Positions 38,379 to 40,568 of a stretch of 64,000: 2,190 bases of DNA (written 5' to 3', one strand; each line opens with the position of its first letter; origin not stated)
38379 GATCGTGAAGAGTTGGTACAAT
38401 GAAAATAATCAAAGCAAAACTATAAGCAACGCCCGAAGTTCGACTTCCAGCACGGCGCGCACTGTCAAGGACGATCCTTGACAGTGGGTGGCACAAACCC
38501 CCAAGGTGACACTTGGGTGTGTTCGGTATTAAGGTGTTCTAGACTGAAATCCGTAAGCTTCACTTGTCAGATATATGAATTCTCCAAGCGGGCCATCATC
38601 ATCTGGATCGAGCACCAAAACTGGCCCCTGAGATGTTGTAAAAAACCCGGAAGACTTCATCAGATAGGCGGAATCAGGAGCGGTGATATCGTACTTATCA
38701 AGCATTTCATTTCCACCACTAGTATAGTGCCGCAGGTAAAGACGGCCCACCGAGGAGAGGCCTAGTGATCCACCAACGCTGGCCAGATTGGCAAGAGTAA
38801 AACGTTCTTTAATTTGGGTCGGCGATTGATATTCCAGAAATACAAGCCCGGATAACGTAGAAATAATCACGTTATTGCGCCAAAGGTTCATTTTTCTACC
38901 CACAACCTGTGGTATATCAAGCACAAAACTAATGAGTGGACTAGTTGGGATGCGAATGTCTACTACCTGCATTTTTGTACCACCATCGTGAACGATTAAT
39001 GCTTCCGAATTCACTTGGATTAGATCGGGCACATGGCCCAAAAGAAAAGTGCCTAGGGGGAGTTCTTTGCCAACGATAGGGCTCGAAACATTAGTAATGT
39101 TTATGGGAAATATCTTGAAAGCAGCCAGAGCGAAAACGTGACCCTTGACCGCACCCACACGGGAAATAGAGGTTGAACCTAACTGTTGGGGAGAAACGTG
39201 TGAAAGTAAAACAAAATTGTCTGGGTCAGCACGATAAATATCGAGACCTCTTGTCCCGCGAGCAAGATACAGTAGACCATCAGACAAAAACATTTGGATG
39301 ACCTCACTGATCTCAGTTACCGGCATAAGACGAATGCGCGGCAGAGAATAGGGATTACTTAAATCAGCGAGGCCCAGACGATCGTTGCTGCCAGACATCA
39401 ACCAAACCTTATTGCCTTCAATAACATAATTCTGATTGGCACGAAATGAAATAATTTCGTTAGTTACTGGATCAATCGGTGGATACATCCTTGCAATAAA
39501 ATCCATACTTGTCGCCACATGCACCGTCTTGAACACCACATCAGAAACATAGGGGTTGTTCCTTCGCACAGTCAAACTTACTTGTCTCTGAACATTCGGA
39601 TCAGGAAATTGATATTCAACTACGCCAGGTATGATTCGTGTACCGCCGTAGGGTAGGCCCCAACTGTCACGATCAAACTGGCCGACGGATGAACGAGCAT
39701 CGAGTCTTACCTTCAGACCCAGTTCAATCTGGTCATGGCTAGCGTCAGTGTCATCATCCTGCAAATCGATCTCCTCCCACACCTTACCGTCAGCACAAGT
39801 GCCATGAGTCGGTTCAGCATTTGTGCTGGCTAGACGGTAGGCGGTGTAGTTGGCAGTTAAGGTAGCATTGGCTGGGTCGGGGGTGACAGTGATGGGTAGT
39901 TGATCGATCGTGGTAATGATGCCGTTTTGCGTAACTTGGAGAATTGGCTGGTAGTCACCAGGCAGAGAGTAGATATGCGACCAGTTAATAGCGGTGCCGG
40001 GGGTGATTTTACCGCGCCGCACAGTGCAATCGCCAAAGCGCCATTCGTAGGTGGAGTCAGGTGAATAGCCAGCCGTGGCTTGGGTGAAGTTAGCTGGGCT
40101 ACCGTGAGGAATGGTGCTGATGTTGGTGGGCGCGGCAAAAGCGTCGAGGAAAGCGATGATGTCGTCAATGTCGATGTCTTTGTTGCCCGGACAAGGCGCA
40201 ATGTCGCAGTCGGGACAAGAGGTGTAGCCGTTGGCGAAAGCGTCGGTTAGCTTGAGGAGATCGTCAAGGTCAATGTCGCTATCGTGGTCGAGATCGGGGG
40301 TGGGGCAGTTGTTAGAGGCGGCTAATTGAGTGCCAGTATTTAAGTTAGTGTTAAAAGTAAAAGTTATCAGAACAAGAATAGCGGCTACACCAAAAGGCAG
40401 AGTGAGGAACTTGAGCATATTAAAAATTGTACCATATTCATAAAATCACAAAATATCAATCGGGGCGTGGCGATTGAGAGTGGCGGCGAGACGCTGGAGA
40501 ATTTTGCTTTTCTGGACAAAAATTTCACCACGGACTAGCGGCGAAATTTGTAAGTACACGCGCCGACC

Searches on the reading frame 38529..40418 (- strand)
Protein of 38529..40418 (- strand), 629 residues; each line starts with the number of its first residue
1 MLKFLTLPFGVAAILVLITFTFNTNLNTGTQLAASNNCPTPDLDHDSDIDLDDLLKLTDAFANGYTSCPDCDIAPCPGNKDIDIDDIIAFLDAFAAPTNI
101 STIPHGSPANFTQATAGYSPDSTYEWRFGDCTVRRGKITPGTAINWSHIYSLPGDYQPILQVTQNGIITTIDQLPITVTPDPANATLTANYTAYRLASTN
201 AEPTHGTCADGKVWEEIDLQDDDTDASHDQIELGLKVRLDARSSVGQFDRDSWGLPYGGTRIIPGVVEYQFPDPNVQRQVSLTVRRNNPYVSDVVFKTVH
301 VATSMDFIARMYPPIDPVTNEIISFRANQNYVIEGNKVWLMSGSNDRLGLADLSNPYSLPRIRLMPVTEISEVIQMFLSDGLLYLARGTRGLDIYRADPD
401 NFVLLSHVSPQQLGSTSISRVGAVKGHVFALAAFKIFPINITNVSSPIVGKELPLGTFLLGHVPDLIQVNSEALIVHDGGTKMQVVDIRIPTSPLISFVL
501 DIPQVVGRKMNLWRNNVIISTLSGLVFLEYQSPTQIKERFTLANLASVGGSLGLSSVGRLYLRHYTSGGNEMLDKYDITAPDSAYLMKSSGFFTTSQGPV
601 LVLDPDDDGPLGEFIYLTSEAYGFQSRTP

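Call 9: search_protein_families(library=pfam, proteins=[window:38529-40418:-], max_evalue=0.01)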
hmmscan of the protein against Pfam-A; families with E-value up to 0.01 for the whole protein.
window:38529-40418:- (629 aa): 2 families
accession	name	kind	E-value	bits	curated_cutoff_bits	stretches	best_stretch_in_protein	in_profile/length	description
PF18911.6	PKD_4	-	6.7e-05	23.3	27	1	102-167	13-74/85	PKD domain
PF00801.26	PKD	-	0.00013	22.3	23.5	1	103-163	11-66/80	PKD domain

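Call 25: find_homologous_proteins(query=window:38529-40418:-)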
Query window:38529-40418:- (629 aa): 2 proteins with E <= 0.001 among 8000 candidates.
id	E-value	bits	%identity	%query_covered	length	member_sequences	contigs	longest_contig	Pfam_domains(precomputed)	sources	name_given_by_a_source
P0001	0.0e+0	1437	100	100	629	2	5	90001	-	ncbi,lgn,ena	ncbi:MAG: PKD domain-containing protein [Patescibacteria group bacterium]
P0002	2.9e-32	130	27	68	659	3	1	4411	PF00801.27,PF18911.7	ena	-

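Call 26: find_encoding_contigs(protein=P0001, flank=6000, max_places=10)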
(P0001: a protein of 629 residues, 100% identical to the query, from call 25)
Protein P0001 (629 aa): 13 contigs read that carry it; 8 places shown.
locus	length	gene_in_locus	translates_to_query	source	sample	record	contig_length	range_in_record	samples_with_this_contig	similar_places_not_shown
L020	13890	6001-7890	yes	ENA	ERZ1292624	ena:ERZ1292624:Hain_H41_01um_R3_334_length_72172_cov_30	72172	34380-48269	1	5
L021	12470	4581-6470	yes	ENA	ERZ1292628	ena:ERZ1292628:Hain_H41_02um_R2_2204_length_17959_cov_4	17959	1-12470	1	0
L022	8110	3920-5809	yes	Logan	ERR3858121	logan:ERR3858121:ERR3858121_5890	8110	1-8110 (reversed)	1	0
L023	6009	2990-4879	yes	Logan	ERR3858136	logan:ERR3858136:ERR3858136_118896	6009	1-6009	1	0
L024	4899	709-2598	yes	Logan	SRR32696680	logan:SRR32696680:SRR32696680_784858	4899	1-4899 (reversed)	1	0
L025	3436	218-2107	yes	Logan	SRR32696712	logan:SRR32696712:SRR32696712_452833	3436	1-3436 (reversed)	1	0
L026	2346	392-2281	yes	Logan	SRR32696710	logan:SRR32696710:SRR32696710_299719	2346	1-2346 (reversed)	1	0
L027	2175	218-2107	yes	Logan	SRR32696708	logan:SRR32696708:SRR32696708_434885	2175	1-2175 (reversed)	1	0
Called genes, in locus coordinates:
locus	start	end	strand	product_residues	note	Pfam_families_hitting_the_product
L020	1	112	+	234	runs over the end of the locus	-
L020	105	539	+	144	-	-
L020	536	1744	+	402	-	-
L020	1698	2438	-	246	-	PF02096:60KD_IMP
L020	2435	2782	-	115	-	PF00825:Ribonuclease_P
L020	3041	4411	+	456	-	PF11638:DnaA_N, PF00308:Bac_DnaA, PF01695:IstB_IS21, PF00004:AAA, PF01637:ATPase_2 (weak), PF13173:AAA_14 (weak), PF08299:Bac_DnaA_C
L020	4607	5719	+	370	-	PF00712:DNA_pol3_beta, PF02767:DNA_pol3_beta_2, PF02768:DNA_pol3_beta_3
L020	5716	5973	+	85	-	-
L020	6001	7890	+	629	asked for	-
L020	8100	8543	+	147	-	PF04221:RelB (weak)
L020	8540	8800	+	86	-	PF15738:YafQ_toxin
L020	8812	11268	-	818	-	PF00912:Transgly, PF00905:Transpeptidase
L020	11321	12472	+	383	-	PF00579:tRNA-synt_1b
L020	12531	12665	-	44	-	-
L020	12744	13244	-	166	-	PF02075:RuvC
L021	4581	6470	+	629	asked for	-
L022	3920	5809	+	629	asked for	-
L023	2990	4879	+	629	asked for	-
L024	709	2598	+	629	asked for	-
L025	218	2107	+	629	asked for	-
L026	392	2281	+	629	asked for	-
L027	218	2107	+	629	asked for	-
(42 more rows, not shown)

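Call 70: find_encoding_contigs(protein=P0002, flank=5000, max_places=4)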
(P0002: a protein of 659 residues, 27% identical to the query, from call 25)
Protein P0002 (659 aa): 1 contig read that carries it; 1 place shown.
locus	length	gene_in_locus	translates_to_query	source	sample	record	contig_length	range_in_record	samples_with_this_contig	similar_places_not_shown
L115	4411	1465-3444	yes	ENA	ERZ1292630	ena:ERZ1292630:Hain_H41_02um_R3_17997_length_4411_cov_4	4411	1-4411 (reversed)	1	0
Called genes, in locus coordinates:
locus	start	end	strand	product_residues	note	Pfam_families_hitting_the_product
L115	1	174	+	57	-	?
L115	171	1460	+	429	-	PF00587:tRNA-synt_2b, PF03129:HGTP_anticodon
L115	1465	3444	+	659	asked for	PF00801:PKD (faint), PF18911:PKD_4 (faint)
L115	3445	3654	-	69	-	-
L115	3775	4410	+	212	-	?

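Call 74: search_protein_families(library=pfam, proteins=[L115:3445-3654:-, L115:3775-4410:+, L115:171-1460:+], max_evalue=1)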
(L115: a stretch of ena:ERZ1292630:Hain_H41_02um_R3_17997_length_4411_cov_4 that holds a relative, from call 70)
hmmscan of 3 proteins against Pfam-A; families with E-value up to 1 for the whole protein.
L115:3445-3654:- (69 aa): 0 families

L115:3775-4410:+ (212 aa): 2 families
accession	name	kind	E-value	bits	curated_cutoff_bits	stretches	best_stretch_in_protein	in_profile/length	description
PF03160.20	Calx-beta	-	3.6e-06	27.4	27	1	112-160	50-98/119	Calx-beta domain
PF04351.19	PilP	-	0.2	12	25.6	1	147-196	67-116/146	Pilus assembly protein, PilP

L115:171-1460:+ (429 aa): 8 families
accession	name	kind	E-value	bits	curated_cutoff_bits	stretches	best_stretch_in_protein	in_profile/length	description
PF03129.25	HGTP_anticodon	-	7.3e-22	77.8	21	1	339-428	1-91/94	Anticodon binding domain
PF00587.30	tRNA-synt_2b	-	1.6e-11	45.1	29.3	1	137-312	10-176/179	tRNA synthetase class II core domain (G, H, P, S and T)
PF23455.1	DUF7129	-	0.00012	22.2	30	1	89-114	13-37/45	Domain of unknown function (DUF7129)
PF09723.15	Zn_ribbon_8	-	0.0073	16.7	34.4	1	89-112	7-34/41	Zinc ribbon domain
PF01155.25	HypA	-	0.035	14.6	28.9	1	87-113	70-95/112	Hydrogenase/urease nickel incorporation, metallochaperone, hypA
PF02085.21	Cytochrom_CIII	-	0.1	13.4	22.9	1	79-111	22-53/101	Class III cytochrome C family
PF13453.11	Zn_ribbon_TFIIB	-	0.16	11.9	22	1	90-112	2-27/41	Transcription factor zinc-finger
PF06906.16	DUF1272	-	0.26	11.9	25.3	1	90-114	29-51/57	Protein of unknown function (DUF1272)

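Call 77: search_solved_structures(query=L115:3445-3654:-, max_evalue=10, show_alignments=2)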
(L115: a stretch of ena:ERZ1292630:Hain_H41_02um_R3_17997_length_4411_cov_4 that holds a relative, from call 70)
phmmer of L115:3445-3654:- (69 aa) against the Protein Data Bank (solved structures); distinct sequences matched with E-value up to 10: 3.
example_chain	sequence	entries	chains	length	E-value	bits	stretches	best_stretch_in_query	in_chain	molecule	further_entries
2yzt_A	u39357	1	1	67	0.56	13.9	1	7-52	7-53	Putative uncharacterized protein TTHA1756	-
5xor_A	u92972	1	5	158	1.2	12.9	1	13-61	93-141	Rep protein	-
4c81_A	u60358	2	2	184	1.5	12.5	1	10-56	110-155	2-C-METHYL-D-ERYTHRITOL 2,4-CYCLODIPHOSPHATE SYNTHASE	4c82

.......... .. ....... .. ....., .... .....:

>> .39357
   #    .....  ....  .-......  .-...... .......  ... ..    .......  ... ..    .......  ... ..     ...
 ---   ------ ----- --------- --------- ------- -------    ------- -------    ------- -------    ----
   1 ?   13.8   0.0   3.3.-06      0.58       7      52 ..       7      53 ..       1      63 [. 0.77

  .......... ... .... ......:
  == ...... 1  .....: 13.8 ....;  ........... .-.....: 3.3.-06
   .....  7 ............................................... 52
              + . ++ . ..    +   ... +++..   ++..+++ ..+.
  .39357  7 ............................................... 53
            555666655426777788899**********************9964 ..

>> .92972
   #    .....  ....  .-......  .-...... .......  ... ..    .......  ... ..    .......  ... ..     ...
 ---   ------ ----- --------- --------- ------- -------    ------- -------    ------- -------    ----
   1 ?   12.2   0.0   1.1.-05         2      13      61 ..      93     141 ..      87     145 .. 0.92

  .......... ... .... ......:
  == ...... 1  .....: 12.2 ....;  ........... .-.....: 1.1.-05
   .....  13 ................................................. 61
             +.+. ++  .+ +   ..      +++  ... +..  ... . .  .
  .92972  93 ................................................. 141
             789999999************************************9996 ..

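Call 82: list_cluster_members(proteins=[P0002, L115:3445-3654:-, P0001])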
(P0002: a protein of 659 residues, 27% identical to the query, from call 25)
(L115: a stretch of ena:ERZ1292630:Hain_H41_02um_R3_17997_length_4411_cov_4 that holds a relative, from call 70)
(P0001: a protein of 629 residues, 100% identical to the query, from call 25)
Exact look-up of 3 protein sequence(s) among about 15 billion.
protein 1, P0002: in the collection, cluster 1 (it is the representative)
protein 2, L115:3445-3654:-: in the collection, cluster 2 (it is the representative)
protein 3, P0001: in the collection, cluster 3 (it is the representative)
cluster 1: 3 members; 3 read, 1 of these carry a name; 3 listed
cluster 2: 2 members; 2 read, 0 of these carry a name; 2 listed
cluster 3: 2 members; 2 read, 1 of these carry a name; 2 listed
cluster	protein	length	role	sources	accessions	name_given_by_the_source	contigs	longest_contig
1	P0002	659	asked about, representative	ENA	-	-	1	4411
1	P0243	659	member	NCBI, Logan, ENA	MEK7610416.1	MAG: PKD domain-containing protein [Patescibacteria group bacterium]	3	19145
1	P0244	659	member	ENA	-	-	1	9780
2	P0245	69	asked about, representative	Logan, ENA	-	-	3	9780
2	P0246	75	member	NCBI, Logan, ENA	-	-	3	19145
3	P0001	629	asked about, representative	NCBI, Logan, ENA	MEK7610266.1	MAG: PKD domain-containing protein [Patescibacteria group bacterium]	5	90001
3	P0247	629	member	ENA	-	-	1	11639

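Call 83: find_encoding_contigs(protein=P0243, flank=10000, max_places=4)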
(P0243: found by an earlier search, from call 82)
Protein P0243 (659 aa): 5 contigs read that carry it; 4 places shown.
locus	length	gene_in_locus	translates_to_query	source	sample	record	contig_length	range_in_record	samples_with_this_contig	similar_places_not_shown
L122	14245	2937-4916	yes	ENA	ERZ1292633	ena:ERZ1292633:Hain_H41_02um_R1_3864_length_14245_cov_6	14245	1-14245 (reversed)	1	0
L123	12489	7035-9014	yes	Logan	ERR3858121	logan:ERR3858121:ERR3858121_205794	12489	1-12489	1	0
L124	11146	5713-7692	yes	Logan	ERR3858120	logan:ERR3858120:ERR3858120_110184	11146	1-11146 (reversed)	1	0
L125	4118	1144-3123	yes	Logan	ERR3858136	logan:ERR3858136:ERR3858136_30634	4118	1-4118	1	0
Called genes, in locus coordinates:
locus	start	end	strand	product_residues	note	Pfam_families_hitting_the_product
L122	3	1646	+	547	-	?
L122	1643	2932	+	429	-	PF00587:tRNA-synt_2b, PF03129:HGTP_anticodon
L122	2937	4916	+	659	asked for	PF00801:PKD (weak), PF18911:PKD_4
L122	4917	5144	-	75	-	-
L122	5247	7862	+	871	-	PF00801:PKD (weak), PF18911:PKD_4 (weak), PF03160:Calx-beta, PF18911:PKD_4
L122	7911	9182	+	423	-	PF00675:Peptidase_M16, PF05193:Peptidase_M16_C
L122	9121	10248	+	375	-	PF01594:AI-2E_transport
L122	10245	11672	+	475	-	PF00133:tRNA-synt_1, PF01406:tRNA-synt_1e (faint), PF09334:tRNA-synt_1g, PF00133:tRNA-synt_1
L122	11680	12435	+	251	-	PF01026:TatD_DNase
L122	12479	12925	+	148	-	PF01250:Ribosomal_S6 (weak)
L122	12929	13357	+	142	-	PF00436:SSB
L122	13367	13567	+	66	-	PF01084:Ribosomal_S18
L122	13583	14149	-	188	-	PF08207:EFP_N (weak), PF09285:Elong-fact-P_C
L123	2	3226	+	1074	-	?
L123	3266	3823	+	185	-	PF11967:RecO_N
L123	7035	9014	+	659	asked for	PF00801:PKD (weak), PF18911:PKD_4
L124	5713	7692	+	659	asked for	PF00801:PKD (weak), PF18911:PKD_4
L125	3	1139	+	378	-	?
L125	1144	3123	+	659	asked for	PF00801:PKD (weak), PF18911:PKD_4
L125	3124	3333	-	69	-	-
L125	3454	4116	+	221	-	?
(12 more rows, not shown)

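Call 86: search_protein_families(library=ncbifam, proteins=[P0245], max_evalue=1)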
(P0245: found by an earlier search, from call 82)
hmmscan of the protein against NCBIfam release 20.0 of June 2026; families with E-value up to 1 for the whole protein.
P0245 (69 aa): 0 families

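Call 87: search_protein_families(library=phrogs, proteins=[P0245], max_evalue=1)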
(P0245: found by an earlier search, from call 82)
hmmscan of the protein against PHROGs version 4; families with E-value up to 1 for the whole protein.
P0245 (69 aa): 3 families
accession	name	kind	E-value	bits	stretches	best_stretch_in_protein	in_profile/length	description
phrog_375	-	moron, auxiliary metabolic gene and host takeover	0.062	14.2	1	7-51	30-71/74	Phd-like antitoxin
phrog_11958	-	unknown function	0.087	14.1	1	24-52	22-56/84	-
phrog_37947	-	unknown function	0.16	11.8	1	10-58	153-200/371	-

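Call 92: search_protein_representatives(protein=P0245)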
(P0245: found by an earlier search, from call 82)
Query: 69 residues. Proteins with E-value up to 0.001 (for the whole library): 295; up to 1e-10: 11; up to 1e-30: 1. The best 150 are listed.
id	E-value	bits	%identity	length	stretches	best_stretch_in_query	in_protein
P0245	3.2e-40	150.5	100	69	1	1-69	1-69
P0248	3.8e-15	71.3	68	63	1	1-53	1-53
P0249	1.6e-12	63.0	55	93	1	1-60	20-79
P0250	2.6e-12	62.4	62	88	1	1-55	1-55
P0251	5.4e-12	61.4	67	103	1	1-52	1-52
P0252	1.0e-11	60.5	57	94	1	2-55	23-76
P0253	1.2e-11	60.3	56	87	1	1-55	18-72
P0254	2.7e-11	59.1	58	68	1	1-53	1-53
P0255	2.8e-11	59.1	53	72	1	1-58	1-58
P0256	4.9e-11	58.3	64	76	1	1-53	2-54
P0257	6.2e-11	58.0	61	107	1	1-54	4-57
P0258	1.5e-10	56.8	58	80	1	1-55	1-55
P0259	1.7e-10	56.6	57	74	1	1-54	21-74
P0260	1.9e-10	56.5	53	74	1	1-55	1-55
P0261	2.0e-10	56.4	53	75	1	1-55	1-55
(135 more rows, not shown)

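Call 94: search_protein_families(library=pfam, alignment_id=A4, max_evalue=0.01)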
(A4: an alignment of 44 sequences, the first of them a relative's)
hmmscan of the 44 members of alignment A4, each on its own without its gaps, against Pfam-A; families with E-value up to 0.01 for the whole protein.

A. member 1, P0245 (69 aa): 0 families

B. families by the number of members that match (of 44 scanned): 9 families
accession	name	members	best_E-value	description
PF15919.11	HicB_lk_antitox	5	0.00041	HicB_like antitoxin of bacterial toxin-antitoxin system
PF24113.1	DUF7387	4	0.0012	Family of unknown function (DUF7387)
PF08972.17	DUF1902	2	0.0022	Domain of unknown function (DUF1902)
PF09180.16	ProRS-C_1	1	1.3e-10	Prolyl-tRNA synthetase, C-terminal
PF13533.13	Biotin_lipoyl_2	1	6.5e-08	Biotin-lipoyl like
PF13437.12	HlyD_3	1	9.3e-05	HlyD family secretion protein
PF00364.28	Biotin_lipoyl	1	0.00066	Biotin-requiring enzyme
PF18930.5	DUF5679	1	0.0033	Domain of unknown function (DUF5679)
PF04365.19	BrnT_toxin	1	0.0095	Ribonuclease toxin, BrnT, of type II toxin-antitoxin system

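Call 95: search_solved_structures(query=A4, max_evalue=1)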
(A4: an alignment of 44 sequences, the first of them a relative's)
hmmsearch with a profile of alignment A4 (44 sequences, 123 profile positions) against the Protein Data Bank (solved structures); distinct sequences matched with E-value up to 1: 4.
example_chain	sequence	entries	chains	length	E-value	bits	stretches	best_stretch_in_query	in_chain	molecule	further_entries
2yzt_A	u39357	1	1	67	1.3e-06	31.6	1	28-77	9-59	Putative uncharacterized protein TTHA1756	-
9svk_B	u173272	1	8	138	0.19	15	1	46-68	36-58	Toxin-antitoxin system, antitoxin component, HicB family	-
6g1c_V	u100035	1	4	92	0.26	14.5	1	39-67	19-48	Antitoxin HicB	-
6g1n_A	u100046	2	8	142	0.57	13.4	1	40-67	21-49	antitoxin HicB | HicB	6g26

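Call 96: predict_structure(protein=P0245)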
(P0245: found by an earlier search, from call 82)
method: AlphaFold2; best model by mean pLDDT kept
length: 69 residues; sequences in the alignment: 1
mean_pLDDT: 61.2   pTM: 0.41
mean pLDDT of the five models: 61.2, 60.4, 57.8, 57.3, 46.5
residues with pLDDT >= 90: 0; 70-90: 18; 50-70: 38; < 50: 13
segments of 3 or more residues with pLDDT < 50: 1-3, 60-69
pLDDT, mean of each block of 10 residues (from residue 1): 56 64 57 75 71 60 44
secondary structure, 60 per line:
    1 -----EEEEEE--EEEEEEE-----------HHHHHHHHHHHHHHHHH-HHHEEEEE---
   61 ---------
elements in order: E6-11 E14-20 H32-48 E53-57

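Call 97: find_encoding_contigs(protein=P0248, flank=3000, max_places=6)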
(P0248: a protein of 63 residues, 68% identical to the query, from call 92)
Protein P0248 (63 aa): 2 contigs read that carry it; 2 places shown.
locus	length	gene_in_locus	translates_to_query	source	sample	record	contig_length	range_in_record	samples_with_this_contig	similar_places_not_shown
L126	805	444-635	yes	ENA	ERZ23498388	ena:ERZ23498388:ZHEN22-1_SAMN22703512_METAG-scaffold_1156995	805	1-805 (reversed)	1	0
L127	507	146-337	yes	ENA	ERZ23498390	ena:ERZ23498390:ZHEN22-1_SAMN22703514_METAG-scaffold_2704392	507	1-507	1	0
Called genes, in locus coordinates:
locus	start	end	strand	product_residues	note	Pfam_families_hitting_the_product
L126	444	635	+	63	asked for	-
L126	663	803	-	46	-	?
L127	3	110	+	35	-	?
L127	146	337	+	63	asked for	-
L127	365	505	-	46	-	?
